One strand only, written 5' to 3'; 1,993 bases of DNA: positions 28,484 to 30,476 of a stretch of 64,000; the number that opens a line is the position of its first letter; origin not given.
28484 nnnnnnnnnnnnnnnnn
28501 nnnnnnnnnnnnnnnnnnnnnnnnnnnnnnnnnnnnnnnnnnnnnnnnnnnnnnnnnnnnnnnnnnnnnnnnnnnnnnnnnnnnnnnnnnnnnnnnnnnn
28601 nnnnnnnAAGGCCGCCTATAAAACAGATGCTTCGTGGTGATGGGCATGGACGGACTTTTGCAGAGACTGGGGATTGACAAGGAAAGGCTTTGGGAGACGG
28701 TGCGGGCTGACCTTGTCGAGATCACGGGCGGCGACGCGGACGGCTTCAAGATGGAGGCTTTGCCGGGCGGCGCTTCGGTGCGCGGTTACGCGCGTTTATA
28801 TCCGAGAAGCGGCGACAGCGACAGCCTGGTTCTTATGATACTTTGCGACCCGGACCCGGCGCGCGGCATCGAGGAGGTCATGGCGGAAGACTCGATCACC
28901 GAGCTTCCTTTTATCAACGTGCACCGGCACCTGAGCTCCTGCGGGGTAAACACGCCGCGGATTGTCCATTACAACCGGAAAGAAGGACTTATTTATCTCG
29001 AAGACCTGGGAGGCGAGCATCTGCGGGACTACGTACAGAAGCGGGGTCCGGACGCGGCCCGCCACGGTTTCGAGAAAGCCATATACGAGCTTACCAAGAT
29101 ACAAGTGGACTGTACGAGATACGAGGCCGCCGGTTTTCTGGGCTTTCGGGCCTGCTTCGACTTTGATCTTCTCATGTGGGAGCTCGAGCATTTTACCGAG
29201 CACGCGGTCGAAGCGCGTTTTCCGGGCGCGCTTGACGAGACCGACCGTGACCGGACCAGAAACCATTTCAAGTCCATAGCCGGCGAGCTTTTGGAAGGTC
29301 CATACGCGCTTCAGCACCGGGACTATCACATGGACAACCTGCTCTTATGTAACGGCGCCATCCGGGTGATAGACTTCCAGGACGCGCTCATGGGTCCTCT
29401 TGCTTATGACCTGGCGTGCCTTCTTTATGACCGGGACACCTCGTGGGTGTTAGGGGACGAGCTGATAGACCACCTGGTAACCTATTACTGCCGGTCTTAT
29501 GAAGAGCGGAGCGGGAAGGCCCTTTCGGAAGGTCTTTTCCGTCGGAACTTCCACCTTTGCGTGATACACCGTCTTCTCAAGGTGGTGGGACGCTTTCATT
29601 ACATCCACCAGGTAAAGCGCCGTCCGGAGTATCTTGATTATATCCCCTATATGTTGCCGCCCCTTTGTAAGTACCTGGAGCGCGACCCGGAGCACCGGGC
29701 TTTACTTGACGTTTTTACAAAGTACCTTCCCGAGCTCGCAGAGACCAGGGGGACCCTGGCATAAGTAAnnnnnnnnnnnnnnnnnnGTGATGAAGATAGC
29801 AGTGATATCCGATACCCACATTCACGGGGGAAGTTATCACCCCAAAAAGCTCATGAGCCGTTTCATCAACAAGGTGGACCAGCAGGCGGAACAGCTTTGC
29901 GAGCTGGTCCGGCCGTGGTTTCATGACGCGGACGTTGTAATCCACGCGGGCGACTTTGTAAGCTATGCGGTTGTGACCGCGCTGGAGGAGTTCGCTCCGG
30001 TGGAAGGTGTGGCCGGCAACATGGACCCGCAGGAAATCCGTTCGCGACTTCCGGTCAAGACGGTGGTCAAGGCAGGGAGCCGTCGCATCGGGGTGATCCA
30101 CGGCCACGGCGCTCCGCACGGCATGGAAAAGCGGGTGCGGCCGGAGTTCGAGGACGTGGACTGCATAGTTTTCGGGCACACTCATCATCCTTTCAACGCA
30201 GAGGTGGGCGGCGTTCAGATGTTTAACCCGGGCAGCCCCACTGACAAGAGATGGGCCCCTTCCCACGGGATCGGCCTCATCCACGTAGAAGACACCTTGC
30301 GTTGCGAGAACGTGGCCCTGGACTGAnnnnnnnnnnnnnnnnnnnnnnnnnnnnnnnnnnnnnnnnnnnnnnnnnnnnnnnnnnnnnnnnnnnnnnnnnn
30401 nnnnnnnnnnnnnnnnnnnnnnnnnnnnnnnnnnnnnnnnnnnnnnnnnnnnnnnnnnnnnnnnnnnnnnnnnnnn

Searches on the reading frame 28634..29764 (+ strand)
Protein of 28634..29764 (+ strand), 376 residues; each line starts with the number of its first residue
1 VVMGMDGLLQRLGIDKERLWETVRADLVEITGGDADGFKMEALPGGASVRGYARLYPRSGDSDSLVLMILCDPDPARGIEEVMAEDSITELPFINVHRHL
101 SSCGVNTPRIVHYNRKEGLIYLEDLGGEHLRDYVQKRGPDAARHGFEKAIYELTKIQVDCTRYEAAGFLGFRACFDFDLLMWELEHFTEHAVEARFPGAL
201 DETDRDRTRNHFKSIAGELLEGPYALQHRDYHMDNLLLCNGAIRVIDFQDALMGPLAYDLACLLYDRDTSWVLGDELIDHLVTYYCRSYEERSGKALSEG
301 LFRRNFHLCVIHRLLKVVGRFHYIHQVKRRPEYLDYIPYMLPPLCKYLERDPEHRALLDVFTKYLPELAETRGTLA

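Call 3: search_protein_families(library=pfam, proteins=[window:28634-29764:+], max_evalue=0.01)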
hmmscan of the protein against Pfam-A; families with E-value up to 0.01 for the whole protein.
window:28634-29764:+ (376 aa): 2 families
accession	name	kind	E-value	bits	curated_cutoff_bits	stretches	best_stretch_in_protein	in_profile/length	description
PF01636.29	APH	-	9.4e-22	78.4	23.2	1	41-291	3-235/239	Phosphotransferase enzyme family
PF02958.26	EcKL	-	4.4e-05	23.4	22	1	222-289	213-285/294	Ecdysteroid kinase-like family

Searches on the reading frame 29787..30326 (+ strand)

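Call 3: search_protein_families(library=pfam, proteins=[window:29787-30326:+], max_evalue=0.01)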
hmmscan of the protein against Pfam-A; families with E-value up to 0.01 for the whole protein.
window:29787-30326:+ (179 aa): 2 families
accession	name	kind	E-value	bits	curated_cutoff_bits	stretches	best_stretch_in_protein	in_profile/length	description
PF12850.12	Metallophos_2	-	6e-31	108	27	1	2-169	1-153/154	Calcineurin-like phosphoesterase superfamily domain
PF00149.33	Metallophos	-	1.7e-09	38.8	21.5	1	2-135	1-191/191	Calcineurin-like phosphoesterase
